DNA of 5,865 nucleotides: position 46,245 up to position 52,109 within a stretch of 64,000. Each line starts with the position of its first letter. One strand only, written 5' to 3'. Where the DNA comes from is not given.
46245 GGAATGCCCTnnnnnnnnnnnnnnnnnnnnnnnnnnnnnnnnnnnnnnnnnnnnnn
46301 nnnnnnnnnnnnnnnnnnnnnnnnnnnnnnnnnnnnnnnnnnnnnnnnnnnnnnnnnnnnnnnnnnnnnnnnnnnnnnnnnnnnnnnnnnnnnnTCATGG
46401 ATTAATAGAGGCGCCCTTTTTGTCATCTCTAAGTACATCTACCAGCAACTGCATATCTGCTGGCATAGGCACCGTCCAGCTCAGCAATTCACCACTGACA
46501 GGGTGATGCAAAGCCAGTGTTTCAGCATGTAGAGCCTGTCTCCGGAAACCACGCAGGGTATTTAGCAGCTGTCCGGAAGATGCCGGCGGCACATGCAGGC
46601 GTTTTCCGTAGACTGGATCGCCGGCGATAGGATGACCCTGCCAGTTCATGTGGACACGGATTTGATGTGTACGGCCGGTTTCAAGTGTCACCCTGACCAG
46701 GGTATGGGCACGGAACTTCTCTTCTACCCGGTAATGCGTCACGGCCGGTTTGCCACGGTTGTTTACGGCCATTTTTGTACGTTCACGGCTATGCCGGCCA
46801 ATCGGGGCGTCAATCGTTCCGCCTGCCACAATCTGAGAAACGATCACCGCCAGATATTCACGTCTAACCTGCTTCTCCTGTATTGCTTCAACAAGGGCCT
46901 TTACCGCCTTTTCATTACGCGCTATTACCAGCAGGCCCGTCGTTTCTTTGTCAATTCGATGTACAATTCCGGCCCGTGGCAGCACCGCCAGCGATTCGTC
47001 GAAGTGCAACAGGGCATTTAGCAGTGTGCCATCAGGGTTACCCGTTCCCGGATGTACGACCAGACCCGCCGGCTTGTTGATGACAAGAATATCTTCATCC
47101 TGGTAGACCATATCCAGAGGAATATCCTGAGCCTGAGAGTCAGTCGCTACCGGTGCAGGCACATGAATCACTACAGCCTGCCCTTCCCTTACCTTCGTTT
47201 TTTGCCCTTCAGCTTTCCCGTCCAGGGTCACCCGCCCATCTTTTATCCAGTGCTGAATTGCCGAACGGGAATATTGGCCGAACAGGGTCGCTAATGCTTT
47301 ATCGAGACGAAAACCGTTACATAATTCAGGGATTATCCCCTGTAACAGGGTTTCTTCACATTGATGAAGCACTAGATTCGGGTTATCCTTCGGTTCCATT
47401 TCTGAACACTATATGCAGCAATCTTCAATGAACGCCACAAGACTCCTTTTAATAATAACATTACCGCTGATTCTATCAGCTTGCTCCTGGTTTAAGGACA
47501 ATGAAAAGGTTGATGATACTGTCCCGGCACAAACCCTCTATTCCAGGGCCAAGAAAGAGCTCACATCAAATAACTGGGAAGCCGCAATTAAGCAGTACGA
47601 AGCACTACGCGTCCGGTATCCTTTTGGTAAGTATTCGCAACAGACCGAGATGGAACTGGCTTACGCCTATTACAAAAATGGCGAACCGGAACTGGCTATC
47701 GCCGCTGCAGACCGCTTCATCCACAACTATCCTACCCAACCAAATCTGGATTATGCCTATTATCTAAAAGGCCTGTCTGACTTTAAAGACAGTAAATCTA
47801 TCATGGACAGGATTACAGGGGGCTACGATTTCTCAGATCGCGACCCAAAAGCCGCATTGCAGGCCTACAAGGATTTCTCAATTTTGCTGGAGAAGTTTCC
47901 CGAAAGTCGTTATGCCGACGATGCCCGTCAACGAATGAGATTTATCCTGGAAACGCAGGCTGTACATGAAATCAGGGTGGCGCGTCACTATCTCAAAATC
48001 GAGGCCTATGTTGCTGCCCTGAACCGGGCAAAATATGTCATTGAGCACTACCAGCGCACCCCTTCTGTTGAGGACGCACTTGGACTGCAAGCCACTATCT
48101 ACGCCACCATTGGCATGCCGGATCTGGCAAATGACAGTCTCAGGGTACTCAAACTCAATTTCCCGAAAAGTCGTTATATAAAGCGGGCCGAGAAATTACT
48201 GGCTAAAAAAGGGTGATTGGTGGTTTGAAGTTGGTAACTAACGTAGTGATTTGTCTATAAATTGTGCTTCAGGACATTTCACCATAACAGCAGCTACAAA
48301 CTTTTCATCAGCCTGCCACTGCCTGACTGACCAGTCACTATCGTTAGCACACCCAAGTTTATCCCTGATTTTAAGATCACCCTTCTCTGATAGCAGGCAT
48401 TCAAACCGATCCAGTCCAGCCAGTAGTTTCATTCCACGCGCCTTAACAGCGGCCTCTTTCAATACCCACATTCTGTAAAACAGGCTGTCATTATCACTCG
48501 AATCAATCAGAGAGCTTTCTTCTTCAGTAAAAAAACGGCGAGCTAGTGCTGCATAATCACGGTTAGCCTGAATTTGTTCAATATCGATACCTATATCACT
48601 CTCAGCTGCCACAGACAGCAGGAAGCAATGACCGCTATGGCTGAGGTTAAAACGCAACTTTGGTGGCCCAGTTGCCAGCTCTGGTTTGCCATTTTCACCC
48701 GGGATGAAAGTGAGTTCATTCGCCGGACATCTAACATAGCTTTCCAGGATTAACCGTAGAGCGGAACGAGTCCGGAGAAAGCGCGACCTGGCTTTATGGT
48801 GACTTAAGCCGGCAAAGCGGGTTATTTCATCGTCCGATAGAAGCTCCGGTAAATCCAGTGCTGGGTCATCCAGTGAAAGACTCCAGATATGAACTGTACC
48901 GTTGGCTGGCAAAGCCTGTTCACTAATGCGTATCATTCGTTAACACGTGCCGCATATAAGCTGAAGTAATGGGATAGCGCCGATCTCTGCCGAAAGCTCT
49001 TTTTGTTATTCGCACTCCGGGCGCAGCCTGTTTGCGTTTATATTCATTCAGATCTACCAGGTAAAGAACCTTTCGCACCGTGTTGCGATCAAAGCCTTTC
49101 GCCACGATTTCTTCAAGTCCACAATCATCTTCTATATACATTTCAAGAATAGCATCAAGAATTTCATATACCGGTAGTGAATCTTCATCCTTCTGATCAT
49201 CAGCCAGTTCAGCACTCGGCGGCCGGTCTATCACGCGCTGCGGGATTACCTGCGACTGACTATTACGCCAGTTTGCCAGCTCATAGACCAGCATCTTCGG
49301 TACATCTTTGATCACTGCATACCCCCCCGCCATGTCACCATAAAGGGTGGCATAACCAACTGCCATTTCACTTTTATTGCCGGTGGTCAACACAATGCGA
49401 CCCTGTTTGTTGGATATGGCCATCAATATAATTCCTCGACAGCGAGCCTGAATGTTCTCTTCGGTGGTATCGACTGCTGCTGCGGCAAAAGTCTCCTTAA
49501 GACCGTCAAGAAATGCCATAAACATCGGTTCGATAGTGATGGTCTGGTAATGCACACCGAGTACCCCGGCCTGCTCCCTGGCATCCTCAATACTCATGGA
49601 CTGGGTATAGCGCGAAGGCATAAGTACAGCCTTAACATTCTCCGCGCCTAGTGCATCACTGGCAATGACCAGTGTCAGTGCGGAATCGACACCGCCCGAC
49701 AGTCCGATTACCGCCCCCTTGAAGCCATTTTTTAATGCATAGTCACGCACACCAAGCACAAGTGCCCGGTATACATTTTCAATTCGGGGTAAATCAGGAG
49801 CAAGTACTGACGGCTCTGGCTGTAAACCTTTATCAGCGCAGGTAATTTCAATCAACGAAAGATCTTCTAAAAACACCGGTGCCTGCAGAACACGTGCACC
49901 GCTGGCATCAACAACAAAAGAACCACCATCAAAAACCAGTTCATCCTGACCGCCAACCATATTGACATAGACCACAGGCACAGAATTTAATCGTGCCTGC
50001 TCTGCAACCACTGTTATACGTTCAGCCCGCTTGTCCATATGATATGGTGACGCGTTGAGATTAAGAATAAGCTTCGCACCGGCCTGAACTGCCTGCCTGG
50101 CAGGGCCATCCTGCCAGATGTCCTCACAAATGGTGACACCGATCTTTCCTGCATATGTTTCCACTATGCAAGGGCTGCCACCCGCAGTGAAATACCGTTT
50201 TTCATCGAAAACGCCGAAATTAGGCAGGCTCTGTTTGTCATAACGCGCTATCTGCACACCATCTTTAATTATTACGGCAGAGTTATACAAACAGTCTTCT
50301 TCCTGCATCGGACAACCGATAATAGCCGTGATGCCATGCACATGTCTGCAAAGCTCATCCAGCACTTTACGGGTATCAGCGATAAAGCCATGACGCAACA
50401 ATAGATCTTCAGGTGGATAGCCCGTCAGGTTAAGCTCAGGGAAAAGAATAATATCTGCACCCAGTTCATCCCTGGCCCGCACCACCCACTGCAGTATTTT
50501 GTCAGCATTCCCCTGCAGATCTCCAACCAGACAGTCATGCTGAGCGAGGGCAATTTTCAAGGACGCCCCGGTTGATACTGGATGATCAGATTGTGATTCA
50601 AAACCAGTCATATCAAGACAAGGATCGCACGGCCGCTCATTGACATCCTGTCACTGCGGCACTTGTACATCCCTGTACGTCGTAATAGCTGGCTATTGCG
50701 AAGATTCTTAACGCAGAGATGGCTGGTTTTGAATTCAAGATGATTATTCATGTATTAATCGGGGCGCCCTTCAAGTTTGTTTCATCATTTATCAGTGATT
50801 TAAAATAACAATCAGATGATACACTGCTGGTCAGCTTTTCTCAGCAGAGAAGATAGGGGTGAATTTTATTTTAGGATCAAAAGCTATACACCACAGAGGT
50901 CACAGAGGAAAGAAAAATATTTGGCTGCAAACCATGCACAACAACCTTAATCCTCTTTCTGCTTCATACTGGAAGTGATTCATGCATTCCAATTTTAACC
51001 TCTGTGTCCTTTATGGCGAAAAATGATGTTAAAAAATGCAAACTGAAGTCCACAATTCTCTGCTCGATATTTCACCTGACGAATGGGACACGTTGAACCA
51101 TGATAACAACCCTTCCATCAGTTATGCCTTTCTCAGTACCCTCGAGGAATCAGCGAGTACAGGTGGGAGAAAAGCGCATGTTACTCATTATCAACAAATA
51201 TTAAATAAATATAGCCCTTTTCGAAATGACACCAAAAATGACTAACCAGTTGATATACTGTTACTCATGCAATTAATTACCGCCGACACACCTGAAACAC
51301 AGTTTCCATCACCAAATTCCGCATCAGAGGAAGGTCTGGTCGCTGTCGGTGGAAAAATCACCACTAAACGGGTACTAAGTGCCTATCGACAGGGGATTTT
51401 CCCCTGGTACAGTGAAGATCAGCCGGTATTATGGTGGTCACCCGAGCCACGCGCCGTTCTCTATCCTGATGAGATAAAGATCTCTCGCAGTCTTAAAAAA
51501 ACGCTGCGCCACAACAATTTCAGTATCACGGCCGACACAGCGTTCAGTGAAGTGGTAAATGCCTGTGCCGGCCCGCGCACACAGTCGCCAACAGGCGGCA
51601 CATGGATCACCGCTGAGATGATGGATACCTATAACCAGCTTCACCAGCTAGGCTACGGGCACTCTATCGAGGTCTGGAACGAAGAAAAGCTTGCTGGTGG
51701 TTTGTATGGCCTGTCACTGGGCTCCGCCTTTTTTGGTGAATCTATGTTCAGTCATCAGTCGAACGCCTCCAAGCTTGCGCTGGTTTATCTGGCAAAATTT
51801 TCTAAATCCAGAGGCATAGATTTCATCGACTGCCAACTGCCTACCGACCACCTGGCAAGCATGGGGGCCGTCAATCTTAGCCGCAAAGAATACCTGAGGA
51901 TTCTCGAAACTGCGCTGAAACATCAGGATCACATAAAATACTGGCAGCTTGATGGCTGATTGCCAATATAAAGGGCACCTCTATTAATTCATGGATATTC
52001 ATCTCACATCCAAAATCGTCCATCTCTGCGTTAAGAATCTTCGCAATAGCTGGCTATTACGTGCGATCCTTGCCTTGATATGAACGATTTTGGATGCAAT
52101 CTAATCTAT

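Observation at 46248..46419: Dispersed MITE-like element family with 20 bp terminal inverted repeats and a conserved palindromic core, inserted precisely next to start codons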

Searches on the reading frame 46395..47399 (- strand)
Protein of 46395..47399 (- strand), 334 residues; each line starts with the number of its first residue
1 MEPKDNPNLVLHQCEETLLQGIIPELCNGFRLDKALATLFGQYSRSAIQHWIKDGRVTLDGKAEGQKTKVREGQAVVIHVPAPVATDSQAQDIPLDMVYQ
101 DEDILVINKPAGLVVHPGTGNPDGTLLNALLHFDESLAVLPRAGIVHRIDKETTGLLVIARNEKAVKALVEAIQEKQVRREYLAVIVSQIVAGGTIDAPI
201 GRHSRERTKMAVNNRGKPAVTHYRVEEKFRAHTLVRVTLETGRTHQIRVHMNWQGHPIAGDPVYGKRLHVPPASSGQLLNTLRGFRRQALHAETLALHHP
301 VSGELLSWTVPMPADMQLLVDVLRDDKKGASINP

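Call 9: search_protein_families(library=pfam, proteins=[window:46395-47399:-])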
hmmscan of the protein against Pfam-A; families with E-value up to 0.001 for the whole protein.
window:46395-47399:- (334 aa): 2 families
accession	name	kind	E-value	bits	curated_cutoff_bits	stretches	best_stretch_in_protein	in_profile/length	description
PF00849.27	PseudoU_synth_2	-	3.5e-34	118.7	26.8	1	103-252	1-151/152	RNA pseudouridylate synthase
PF01479.30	S4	-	3.1e-08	33.6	22.8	1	31-74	2-46/48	S4 domain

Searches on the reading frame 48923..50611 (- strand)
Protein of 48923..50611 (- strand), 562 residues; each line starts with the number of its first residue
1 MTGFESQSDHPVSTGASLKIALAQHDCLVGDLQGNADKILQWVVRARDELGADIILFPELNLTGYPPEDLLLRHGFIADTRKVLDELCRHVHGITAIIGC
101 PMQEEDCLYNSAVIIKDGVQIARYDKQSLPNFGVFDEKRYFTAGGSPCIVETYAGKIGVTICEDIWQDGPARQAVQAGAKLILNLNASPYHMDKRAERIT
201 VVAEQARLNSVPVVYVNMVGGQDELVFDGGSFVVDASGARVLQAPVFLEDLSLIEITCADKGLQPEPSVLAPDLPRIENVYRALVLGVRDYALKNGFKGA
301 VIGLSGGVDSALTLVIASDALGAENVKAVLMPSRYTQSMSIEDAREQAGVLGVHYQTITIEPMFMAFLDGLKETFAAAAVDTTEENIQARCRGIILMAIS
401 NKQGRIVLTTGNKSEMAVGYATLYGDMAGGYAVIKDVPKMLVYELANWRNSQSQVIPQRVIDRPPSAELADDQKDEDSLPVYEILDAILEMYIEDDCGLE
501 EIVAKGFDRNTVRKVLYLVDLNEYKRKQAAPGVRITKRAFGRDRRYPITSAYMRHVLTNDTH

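Call 9: search_protein_families(library=pfam, proteins=[window:48923-50611:-])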
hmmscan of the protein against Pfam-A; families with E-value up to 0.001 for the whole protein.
window:48923-50611:- (562 aa): 2 families
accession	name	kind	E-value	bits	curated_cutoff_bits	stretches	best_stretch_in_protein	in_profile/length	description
PF02540.23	NAD_synthase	-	5.9e-70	235.6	21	1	281-529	2-242/242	NAD synthase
PF00795.27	CN_hydrolase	-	6.4e-31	108.1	23.2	1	19-258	1-248/256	Carbon-nitrogen hydrolase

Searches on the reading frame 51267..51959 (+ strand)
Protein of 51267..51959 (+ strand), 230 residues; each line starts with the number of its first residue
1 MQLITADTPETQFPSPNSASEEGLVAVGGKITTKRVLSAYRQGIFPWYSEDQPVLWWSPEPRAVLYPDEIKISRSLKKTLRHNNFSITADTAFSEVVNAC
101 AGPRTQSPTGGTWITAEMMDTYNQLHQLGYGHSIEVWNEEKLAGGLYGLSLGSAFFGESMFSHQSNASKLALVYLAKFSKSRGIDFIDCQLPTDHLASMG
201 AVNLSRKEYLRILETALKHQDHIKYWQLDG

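Call 9: search_protein_families(library=pfam, proteins=[window:51267-51959:+])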
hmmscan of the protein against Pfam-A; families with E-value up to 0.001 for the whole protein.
window:51267-51959:+ (230 aa): 1 family
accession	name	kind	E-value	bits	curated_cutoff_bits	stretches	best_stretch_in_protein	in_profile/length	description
PF03588.20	Leu_Phe_trans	-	2.4e-74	248.9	22.7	1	34-204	2-170/171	Leucyl/phenylalanyl-tRNA protein transferase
